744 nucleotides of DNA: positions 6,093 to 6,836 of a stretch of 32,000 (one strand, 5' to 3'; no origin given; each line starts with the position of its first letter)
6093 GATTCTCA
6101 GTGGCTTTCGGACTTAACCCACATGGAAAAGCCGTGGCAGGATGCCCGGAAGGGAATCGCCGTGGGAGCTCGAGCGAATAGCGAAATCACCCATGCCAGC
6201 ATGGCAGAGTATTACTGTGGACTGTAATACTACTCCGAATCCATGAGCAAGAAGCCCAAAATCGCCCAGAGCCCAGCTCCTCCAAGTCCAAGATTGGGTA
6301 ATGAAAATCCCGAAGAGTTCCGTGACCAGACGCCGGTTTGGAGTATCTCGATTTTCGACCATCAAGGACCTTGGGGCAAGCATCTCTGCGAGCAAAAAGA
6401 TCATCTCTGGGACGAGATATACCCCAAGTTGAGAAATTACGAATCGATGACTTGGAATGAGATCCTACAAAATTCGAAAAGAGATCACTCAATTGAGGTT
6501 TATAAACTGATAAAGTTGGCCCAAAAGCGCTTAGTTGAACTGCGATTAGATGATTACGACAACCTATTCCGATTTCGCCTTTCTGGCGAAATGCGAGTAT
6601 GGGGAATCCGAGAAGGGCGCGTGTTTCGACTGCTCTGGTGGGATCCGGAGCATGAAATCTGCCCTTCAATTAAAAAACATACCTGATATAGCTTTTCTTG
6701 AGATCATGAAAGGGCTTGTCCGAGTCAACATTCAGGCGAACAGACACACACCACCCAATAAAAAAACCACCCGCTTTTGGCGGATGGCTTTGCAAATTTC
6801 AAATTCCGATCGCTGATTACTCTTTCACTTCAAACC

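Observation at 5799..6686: Panacea (DUF4065)-type antitoxin gene paired with an unassignable 147-aa partner: candidate undescribed toxin-antitoxin or defence module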

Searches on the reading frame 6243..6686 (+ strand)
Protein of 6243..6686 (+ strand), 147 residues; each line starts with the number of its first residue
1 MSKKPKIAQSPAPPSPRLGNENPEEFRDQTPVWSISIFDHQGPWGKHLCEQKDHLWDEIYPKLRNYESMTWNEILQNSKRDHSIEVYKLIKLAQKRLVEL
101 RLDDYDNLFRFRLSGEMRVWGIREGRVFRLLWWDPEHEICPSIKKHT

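Call 4: search_protein_families(library=pfam, proteins=[window:6243-6686:+], max_evalue=1)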
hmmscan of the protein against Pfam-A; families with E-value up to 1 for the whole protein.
window:6243-6686:+ (147 aa): 0 families

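Call 5: search_protein_families(library=padloc, proteins=[window:6243-6686:+], max_evalue=1)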
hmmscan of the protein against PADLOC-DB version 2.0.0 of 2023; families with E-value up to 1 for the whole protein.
window:6243-6686:+ (147 aa): 1 family
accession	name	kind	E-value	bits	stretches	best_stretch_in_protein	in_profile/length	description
PDLC03891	NsnC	-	9.6e-07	26.6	1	57-139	202-280/284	-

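Call 6: search_protein_families(library=ncbifam, proteins=[window:6243-6686:+], max_evalue=1)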
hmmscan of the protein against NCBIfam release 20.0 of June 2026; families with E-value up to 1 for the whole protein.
window:6243-6686:+ (147 aa): 1 family
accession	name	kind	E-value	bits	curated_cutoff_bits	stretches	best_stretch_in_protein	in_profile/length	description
NF046006.1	MAG6450_fam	subfamily_domain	1.1e-05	25.8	40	1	67-140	36-102/103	MAG6450 family protein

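Call 7: search_solved_structures(query=window:6243-6683:+, max_evalue=10, show_alignments=3)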
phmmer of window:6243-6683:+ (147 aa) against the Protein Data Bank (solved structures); distinct sequences matched with E-value up to 10: 6.
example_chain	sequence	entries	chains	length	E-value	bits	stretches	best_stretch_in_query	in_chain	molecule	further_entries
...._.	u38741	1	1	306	0.0086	19.2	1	43-115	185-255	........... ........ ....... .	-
7b52_A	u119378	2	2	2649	0.04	17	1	43-115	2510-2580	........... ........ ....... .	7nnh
7y0h_M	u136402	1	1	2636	0.041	17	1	43-115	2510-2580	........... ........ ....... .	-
8gzn_I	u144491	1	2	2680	0.041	17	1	43-115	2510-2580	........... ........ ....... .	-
7jgd_A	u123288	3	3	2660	0.042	17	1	43-115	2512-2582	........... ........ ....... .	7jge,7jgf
5c17_A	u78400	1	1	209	1.5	12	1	26-72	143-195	MerB2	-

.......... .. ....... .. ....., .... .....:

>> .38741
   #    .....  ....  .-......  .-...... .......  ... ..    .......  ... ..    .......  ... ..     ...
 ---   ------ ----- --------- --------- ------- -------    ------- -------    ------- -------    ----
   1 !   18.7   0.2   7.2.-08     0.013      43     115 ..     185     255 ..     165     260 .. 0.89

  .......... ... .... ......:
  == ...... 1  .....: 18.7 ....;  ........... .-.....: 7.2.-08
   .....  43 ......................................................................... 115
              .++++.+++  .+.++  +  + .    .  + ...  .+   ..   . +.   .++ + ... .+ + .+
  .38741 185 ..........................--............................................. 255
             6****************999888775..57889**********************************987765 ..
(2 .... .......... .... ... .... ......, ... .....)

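Call 8: search_protein_families(library=phrogs, proteins=[window:6243-6686:+], max_evalue=1)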
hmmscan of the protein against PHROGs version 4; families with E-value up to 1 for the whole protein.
window:6243-6686:+ (147 aa): 1 family
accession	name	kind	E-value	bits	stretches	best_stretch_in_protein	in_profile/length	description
phrog_8366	-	unknown function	9.1e-13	49.5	1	19-141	20-139/140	-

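Call 9: find_homologous_proteins(query=window:6243-6683:+, max_evalue=0.01)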
Query window:6243-6683:+ (147 aa): 70 proteins with E <= 0.01 among 83 candidates.
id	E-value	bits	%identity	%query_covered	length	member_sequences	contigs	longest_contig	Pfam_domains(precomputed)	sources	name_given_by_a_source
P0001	1.6e-98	345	100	100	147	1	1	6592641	-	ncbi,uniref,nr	ncbi:hypothetical protein KIH39_20060 [Telmatocola sphagniphila]|uniref:Uncharacterized protein n=1 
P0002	7.8e-58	213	64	95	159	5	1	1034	-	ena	-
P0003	1.2e-57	212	69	86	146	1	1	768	-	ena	-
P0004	2.0e-57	212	67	93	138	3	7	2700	-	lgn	-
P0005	2.0e-57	212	65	96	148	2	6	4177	-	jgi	-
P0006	5.6e-55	204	62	97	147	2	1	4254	-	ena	-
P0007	2.5e-53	198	59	99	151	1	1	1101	-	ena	-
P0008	5.6e-53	197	59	94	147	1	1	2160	-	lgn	-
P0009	1.3e-52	196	60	96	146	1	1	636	-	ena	-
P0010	2.6e-51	192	60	93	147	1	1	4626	-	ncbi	-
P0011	4.7e-51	191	59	96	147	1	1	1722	-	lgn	-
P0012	2.0e-50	189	59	95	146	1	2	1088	-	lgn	-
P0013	1.4e-49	186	58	98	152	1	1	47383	-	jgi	jgi:hypothetical protein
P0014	1.6e-49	186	57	99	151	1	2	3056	-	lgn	-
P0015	3.0e-49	185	57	94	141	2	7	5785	-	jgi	jgi:hypothetical protein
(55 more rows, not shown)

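Call 18: find_related_loci(query=A1, collection=genome_contigs, flank=4000)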
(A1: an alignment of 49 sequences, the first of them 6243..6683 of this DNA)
Query A1 (147 aa) in genome_contigs; peptide patterns used: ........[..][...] (x = any residue, [..] = any of these).
494 stretches matched a pattern; 489 encode a relative of the query (tblastn E <= 1e-3); the best 80 are kept; 80 distinct loci.
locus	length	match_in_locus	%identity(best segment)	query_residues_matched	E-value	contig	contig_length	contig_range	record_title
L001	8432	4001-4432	57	3-147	2e-53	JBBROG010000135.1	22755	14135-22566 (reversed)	MAG: Gemmatales bacterium isolate La1_metabat2.252 LA1C_B2.252_k141_127011L_22755_cov_16.0000, whole genome shotgun sequ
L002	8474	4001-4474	52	1-147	6e-48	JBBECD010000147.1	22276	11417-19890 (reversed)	MAG: Planctomycetaceae bacterium isolate LejiaF_58_20 Lejia_F_3395_length_22276_cov_12, whole genome shotgun sequence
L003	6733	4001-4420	55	2-142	2e-47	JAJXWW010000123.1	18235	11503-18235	MAG: Planctomycetota bacterium isolate BP6.bin110 NODE_4484_length_18235_cov_3.466534, whole genome shotgun sequence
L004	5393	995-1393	53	14-147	2e-45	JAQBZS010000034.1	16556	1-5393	MAG: Planctomycetota bacterium isolate casp150-mb.69 NODE_9076_length_16556_cov_0.062830, whole genome shotgun sequence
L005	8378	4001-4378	55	22-147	8e-45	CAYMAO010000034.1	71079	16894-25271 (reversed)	MAG TPA_asm: uncultured Planctomycetaceae bacterium isolate SRP150892_co2_79 genome assembly, contig: NODE_343_length_71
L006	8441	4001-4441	51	1-147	2e-40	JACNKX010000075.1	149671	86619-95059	MAG: Planctomycetota bacterium isolate NIOZ-UU7 NIOZ-UU_NODE_58_length_149671_cov_11.7788, whole genome shotgun sequence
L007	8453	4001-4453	47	1-147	1e-40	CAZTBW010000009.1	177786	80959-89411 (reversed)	MAG TPA_asm: uncultured Bdellovibrionales bacterium isolate SRP344714_co1_304 genome assembly, contig: NODE_186_length_1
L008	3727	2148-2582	48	3-147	1e-39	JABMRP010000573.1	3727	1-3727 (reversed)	MAG: Planctomycetota bacterium isolate bin.375 k141_2657448, whole genome shotgun sequence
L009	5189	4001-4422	67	3-144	5e-44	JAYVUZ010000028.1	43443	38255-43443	MAG: Fimbriiglobus sp. isolate GL75_UP_concoct_210 GL75_UP_concoct_210_27, whole genome shotgun sequence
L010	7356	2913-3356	45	3-147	3e-37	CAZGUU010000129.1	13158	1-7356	MAG TPA_asm: uncultured Enterobacteriaceae bacterium isolate binchicken_co16_326 genome assembly, contig: NODE_7966_leng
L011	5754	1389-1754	48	23-147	4e-36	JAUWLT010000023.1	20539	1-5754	MAG: Desulfobulbaceae bacterium isolate CSMAG_2379 CSMAG_2379_k141_905116_length_20539_cov_19.9776, whole genome shotgun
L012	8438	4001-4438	44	1-147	3e-36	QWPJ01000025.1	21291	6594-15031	MAG: Planctomycetota bacterium isolate ZE-3NOV15-plancto1 ZE-3NOV15-C1930, whole genome shotgun sequence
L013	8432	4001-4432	43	1-147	2e-35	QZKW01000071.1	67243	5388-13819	MAG: Desulfobacteraceae bacterium isolate SURF_3 Ga0104751_1000483, whole genome shotgun sequence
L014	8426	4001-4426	44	3-147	2e-35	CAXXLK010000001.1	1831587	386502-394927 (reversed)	MAG: Desulfobacterales bacterium isolate c905b435-fdb9-4221-98b7-76b06078fb47 genome assembly, contig: contig_1, whole g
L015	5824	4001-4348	53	28-147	3e-35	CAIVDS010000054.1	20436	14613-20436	MAG: uncultured Verrucomicrobia bacterium isolate Umea3_bin-4024 genome assembly, contig: bin-4024:054/114, whole genome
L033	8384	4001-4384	45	16-147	5e-33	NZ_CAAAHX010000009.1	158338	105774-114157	Legionella gresilensis strain Greoux 11D13, whole genome shotgun sequence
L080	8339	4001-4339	50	32-147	2e-29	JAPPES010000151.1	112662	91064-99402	MAG: Candidatus Poribacteria bacterium isolate RHO1_bin_11 NODE_371_length_112662_cov_19.400526, whole genome shotgun se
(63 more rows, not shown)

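Call 19: predict_structure(alignment_id=A1)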
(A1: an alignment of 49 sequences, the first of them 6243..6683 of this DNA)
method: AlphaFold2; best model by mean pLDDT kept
length: 147 residues; sequences in the alignment: 49
mean_pLDDT: 87.1   pTM: 0.76
mean pLDDT of the five models: 87.1, 86.5, 85.7, 85.6, 85.2
residues with pLDDT >= 90: 98; 70-90: 30; 50-70: 15; < 50: 4
segments of 3 or more residues with pLDDT < 50: none
pLDDT, mean of each block of 10 residues (from residue 1): 68 69 83 95 81 77 94 95 96 97 97 95 96 94 61
secondary structure, 60 per line:
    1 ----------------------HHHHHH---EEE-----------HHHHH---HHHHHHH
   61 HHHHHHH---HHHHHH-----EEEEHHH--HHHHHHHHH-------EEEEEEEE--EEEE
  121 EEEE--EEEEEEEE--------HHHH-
elements in order: H23-28 E32-34 H46-50 H54-67 H71-76 E82-85 H91-99 E107-114 E117-124 E127-134 H143-146

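Call 24: fold_search(model_id=the predicted structure, library=pdb)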
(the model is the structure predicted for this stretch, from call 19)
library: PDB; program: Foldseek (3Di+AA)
matches with E <= 10: 169; with E <= 0.001: 0
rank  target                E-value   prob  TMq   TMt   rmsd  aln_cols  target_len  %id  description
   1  1wmi_A                1.2e-01  0.77  0.36  0.54   5.3       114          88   17  Crystal structure of archaeal RelE-RelB complex from Pyrococcus horikoshii OT3 (released 2005-03-15)
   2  7v6w_E                3.1e-01  0.21  0.26  0.38   7.0       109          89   15  Crystal structure of heterohexameric Sa2YoeB-Sa2YefM complex bound to 26bp-DNA (released 2021-12-15)
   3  7v5y_E                3.8e-01  0.20  0.27  0.40   7.7       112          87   13  Crystal structure of hexameric complex of Sa2YoeB-Sa2YefM toxin-antitoxin from Staphylococcus aureus (released 2021-12-15)
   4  7v6w_F                4.3e-01  0.18  0.27  0.39   7.0       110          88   14  Crystal structure of heterohexameric Sa2YoeB-Sa2YefM complex bound to 26bp-DNA (released 2021-12-15)
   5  5ixl_A                4.6e-01  0.35  0.22  0.31   2.9        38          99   13  Structure of P. vulgaris HigB toxin Y91A variant (released 2016-07-20)
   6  4px8                  4.6e-01  0.16  0.28  0.38  11.0       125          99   11  Structure of P. vulgaris HigB toxin (released 2015-10-21)
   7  5ixl_B                5.6e-01  0.33  0.22  0.31   2.9        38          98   13  Structure of P. vulgaris HigB toxin Y91A variant (released 2016-07-20)
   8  4mmg_A                5.9e-01  0.30  0.33  0.48   6.4       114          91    8  crystal structure of YafQ mutant H87Q from E.coli (released 2014-06-25)
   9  6n90_B                5.9e-01  0.14  0.26  0.37   6.6       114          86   12  YoeB/ParE toxin from Agrobacterium tumefaciens (released 2019-11-06)
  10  4ltt                  7.2e-01  0.28  0.33  0.47   5.8       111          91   14  Crystal structure of native apo toxin from Helicobacter pylori (released 2014-02-05)
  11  7ycs_A                7.2e-01  0.10  0.24  0.34  12.3       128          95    9  Heterotetramer of Antitoxin PrpA together with Toxin PrpT from Pseudoalteromonas rubra (released 2022-09-21)
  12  6l8e_E                7.7e-01  0.21  0.31  0.47   5.6       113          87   10  Crystal structure of heterohexameric YoeB-YefM complex bound to 26bp-DNA (released 2020-09-02)
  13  3o47_B                8.2e-01  0.13  0.19  0.11   5.3        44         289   11  Crystal structure of ARFGAP1-ARF1 fusion protein (released 2010-08-11)
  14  6n90_A                8.2e-01  0.08  0.23  0.30   7.0       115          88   15  YoeB/ParE toxin from Agrobacterium tumefaciens (released 2019-11-06)
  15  4lsy_A                8.7e-01  0.25  0.33  0.48   5.7       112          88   13  Crystal structure of copper-bound L66S mutant toxin from Helicobacter pylori (released 2014-02-05)
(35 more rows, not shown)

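Call 27: search_solved_structures(query=A1, max_evalue=10, show_alignments=3)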
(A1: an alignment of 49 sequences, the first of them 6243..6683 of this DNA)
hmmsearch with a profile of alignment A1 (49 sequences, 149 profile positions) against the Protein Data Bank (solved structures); distinct sequences matched with E-value up to 10: 21.
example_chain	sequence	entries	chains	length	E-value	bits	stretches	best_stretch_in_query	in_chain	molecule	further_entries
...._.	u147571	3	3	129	0.048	17.1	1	16-108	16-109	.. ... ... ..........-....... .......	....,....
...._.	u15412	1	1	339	0.1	16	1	30-101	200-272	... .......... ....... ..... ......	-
4ljz_F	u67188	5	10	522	0.15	15.4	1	30-101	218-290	RNA polymerase sigma factor RpoD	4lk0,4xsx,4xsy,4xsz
5vt0_L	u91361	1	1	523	0.15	15.4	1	30-101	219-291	RNA polymerase sigma factor RpoD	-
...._F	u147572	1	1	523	0.15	15.4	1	30-101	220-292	RNA polymerase sigma factor RpoD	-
6n4c_F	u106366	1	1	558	0.17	15.3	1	30-101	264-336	RNA polymerase sigma factor RpoD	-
8ftd_L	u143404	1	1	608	0.19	15.1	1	30-101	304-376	RNA polymerase sigma factor RpoD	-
6n60_F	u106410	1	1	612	0.19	15.1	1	30-101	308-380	RNA polymerase sigma factor RpoD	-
6p18_F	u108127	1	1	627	0.19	15.1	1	30-101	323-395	RNA polymerase sigma factor RpoD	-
7n4e_F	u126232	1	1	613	0.19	15.1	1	30-101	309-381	RNA polymerase sigma factor RpoD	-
4jkr_F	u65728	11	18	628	0.2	15.1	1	30-101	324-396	RNA polymerase sigma factor RpoD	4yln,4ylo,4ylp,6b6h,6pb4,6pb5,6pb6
7ubm_F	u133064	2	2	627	0.2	15.1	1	30-101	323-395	RNA polymerase sigma factor RpoD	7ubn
4jk1_X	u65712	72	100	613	0.2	15.1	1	30-101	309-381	Escherichia coli RNA polymerase sigma70 subunit | RNA polymerase sigma factor RpoD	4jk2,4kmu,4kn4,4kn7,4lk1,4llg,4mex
6n61_F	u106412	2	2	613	0.2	15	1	30-101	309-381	RNA polymerase sigma factor RpoD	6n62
6n57_L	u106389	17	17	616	0.2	15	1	30-101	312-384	RNA polymerase sigma factor RpoD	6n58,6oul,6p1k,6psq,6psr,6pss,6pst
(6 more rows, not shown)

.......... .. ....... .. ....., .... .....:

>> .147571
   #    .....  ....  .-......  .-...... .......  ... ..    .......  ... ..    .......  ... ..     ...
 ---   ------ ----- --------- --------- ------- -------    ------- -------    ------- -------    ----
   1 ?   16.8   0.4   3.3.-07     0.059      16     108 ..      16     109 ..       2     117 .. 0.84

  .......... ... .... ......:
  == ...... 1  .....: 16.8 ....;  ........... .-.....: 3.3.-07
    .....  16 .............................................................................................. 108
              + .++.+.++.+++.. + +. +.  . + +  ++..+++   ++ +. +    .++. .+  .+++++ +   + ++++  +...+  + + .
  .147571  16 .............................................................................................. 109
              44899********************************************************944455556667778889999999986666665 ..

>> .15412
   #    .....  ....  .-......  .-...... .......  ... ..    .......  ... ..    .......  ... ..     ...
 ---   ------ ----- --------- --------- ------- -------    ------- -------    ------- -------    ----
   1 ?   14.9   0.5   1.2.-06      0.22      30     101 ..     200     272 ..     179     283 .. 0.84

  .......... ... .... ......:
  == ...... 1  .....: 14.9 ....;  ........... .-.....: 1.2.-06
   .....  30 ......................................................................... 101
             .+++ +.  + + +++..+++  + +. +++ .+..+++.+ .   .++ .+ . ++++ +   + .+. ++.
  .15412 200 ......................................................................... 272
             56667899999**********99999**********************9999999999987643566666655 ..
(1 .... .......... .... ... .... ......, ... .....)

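Call 37: search_dna_similar(query=window:6243-6683:+, collection=phages, mode=protein, max_evalue=0.001, max_rows=40, rows=spread)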
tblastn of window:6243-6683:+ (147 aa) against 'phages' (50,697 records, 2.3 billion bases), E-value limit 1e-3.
Records with a match: 8; places in all: 8; records where one place covers at least 80% of the query: 7.
Best place of each record, by identity: <60% 8.
By first word of the organism name: Pseudomonas 7; Bacteriophage 1.
By host as written in the record: Pseudomonas aeruginosa 7; - 1.
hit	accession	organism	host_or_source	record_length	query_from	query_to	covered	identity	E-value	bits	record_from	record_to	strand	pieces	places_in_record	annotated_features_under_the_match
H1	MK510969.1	Pseudomonas phage vB_Pae_CF60a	Pseudomonas aeruginosa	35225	7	139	90%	26.3%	9e-5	47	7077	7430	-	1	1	hypothetical protein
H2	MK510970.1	Pseudomonas phage vB_Pae_CF67a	Pseudomonas aeruginosa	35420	7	139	90%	26.3%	9e-5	47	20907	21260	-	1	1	hypothetical protein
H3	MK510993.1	Pseudomonas phage vB_Pae_BR201a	Pseudomonas aeruginosa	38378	7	139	90%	26.3%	9e-5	47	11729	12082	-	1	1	hypothetical protein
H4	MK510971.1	Pseudomonas phage vB_Pae_CF79a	Pseudomonas aeruginosa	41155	7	139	90%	26.3%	9e-5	47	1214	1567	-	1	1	hypothetical protein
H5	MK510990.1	Pseudomonas phage vB_Pae_BR133a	Pseudomonas aeruginosa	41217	7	139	90%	26.3%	9e-5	47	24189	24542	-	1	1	hypothetical protein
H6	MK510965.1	Pseudomonas phage vB_Pae_CF34a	Pseudomonas aeruginosa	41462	7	139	90%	26.3%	9e-5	47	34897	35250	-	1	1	hypothetical protein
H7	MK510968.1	Pseudomonas phage vB_Pae_CF55b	Pseudomonas aeruginosa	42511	7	139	90%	26.3%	9e-5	47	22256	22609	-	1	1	hypothetical protein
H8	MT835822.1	Bacteriophage sp.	human fecal samples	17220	63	142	54%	37.1%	2e-9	60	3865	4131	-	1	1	record has no annotation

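Call 38: fold_search(model_id=the predicted structure, library=viral)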
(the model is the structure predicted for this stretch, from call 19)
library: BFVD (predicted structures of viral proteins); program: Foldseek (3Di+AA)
matches with E <= 10: 148; with E <= 0.001: 0
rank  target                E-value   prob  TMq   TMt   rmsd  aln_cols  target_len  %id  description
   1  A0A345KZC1            2.7e-01  0.60  0.34  0.38   4.8        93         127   13  (no name in the UniProt tables at hand)
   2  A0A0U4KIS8            3.5e-01  0.11  0.17  0.16  10.2        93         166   14  (no name in the UniProt tables at hand)
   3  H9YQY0                4.3e-01  0.51  0.37  0.52   6.2       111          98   14  (no name in the UniProt tables at hand)
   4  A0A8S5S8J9            4.9e-01  0.18  0.20  0.26   4.6        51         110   16  Uncharacterized protein [Siphoviridae sp. ctb3910]
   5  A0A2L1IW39            6.7e-01  0.25  0.31  0.35   6.4       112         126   15  Uncharacterized protein [Streptomyces phage BillNye]
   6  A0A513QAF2            8.2e-01  0.06  0.17  0.13  13.2       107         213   16  VP4 (Fragment) [Porcine rotavirus B]
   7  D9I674                1.3e+00  0.12  0.33  0.39   8.0       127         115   12  Uncharacterized protein [Acinetobacter phage 133]
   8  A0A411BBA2            1.3e+00  0.06  0.25  0.22  14.6       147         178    9  (no name in the UniProt tables at hand)
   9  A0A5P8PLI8            1.4e+00  0.13  0.30  0.42   8.1       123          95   10  (no name in the UniProt tables at hand)
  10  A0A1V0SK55            1.4e+00  0.08  0.19  0.16   5.1        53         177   17  Uncharacterized protein [Klosneuvirus KNV1]
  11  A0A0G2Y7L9            1.5e+00  0.03  0.12  0.11  12.0        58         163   10  Putative mRNA capping enzyme [Acanthamoeba polyphaga mimivirus]
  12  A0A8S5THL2            1.6e+00  0.03  0.18  0.16  21.4       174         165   14  Cytotoxic translational repressor [Myoviridae sp. ctiv53]
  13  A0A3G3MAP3            1.9e+00  0.14  0.16  0.24   1.4        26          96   12  Uncharacterized protein [Gordonia phage Octobien14]
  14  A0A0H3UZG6            2.0e+00  0.06  0.15  0.30   8.5        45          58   11  (no name in the UniProt tables at hand)
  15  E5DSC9                2.1e+00  0.12  0.30  0.34   5.4       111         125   11  Uncharacterized protein [Aeromonas phage 65]
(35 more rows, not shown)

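Call 39: get_annotated_region(hit=H1, flank=2500)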
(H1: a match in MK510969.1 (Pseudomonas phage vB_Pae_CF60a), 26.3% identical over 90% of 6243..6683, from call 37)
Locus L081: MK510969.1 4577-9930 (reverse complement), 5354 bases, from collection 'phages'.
description: Pseudomonas phage vB_Pae_CF60a, partial genome.
organism: Pseudomonas phage vB_Pae_CF60a (NCBI taxid 2563581)
taxonomy: Viruses; Duplodnaviria; Heunggongvirae; Uroviricota; Caudoviricetes
host: Pseudomonas aeruginosa; source: lung of cystic fibrosis patients; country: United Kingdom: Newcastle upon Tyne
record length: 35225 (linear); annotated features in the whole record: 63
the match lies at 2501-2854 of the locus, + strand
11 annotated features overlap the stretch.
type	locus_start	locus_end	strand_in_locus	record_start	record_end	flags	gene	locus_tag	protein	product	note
CDS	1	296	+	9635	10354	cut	-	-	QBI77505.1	hypothetical protein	-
CDS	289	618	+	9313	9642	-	-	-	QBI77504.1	hypothetical protein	-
CDS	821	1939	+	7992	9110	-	-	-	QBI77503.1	putative transposase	-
CDS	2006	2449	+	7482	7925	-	-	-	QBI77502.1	hypothetical protein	prophage ps3 protein 01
CDS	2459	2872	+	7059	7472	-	-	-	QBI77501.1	hypothetical protein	-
CDS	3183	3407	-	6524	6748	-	-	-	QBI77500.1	hypothetical protein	-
CDS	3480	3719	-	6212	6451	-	-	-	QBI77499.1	hypothetical protein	-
CDS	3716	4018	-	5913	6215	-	-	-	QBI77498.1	hypothetical protein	FIG00958463: hypothetical protein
CDS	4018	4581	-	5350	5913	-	-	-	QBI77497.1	hypothetical protein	-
CDS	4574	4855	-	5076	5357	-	-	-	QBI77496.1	hypothetical protein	FIG00956286: hypothetical protein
CDS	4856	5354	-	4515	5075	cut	-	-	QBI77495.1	hypothetical protein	FIG00965686: hypothetical protein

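Call 49: search_protein_families(library=padloc, alignment_id=A1, max_evalue=0.01)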
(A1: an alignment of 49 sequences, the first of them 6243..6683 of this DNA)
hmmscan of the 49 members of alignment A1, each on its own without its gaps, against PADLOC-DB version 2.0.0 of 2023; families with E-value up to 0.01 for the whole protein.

A. member 1, window:6243-6683:+ (147 aa): 1 family
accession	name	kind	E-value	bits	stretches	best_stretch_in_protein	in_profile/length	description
PDLC03891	NsnC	-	9.6e-07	26.6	1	57-139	202-280/284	-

B. families by the number of members that match (of 49 scanned): 1 family
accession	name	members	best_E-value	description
PDLC03891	NsnC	44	1.1e-07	-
